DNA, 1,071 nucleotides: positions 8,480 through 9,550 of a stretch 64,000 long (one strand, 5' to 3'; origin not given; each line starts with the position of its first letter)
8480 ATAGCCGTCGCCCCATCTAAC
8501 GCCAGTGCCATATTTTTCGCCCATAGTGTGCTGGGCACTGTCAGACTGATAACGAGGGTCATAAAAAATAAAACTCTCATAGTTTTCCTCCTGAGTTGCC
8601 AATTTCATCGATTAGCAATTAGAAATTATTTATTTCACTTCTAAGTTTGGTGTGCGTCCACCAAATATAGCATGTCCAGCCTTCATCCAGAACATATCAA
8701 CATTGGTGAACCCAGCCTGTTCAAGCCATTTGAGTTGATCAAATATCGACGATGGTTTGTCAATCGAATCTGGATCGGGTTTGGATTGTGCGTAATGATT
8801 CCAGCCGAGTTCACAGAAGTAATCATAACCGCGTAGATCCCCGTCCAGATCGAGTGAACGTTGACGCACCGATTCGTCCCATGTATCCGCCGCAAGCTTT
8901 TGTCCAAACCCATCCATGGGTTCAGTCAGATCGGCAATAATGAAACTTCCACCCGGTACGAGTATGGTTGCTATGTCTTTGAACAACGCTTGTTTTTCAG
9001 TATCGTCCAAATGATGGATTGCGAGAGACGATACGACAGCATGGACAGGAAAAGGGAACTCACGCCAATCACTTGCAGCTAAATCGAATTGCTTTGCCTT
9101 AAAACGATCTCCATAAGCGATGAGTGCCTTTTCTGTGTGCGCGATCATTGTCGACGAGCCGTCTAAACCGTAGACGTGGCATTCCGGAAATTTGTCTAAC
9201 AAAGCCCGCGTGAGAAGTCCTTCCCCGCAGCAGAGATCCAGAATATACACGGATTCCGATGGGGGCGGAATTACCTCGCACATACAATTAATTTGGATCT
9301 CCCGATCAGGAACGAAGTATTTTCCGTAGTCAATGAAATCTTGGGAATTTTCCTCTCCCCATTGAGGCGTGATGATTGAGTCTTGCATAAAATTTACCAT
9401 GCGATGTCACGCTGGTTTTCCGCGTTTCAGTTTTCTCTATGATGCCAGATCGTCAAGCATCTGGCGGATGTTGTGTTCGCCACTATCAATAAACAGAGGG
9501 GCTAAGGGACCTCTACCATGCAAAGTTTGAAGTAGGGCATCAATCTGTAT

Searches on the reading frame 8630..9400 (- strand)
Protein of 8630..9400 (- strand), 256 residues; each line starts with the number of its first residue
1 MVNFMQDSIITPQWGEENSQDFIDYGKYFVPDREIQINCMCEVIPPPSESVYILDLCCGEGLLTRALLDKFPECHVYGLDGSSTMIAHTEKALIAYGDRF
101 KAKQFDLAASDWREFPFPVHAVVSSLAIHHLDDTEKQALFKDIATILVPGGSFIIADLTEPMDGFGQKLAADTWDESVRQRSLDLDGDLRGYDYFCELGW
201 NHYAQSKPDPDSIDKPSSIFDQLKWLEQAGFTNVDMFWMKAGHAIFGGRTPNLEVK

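Call 39: search_protein_families(library=pfam, proteins=[window:8630-9400:-], max_evalue=0.001)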
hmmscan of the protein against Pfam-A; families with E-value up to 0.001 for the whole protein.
window:8630-9400:- (256 aa): 9 families
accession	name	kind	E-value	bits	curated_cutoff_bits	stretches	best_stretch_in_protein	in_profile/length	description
PF13649.12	Methyltransf_25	-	2.8e-16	60.4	27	1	53-151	1-97/97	Methyltransferase domain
PF08242.18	Methyltransf_12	-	1.7e-13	51.6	30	1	54-152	1-97/98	Methyltransferase domain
PF08241.18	Methyltransf_11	-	6.4e-11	43.2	21.2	1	54-155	1-95/95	Methyltransferase domain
PF13489.12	Methyltransf_23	-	1.2e-09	38.5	27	1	51-199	24-124/164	Methyltransferase domain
PF13847.12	Methyltransf_31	-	6.7e-08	32.8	27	1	51-159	5-113/145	Methyltransferase domain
PF02353.26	CMAS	-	1.5e-06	28.2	27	1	52-160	65-169/273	Mycolic acid cyclopropane synthetase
PF05175.20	MTS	-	0.00012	22.2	23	1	47-155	30-138/170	Methyltransferase small domain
PF13679.12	Methyltransf_32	-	0.00013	22.4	27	1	40-100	9-78/143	Methyltransferase domain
PF01209.24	Ubie_methyltran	-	0.00047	20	20.1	1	49-162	47-158/233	ubiE/COQ5 methyltransferase family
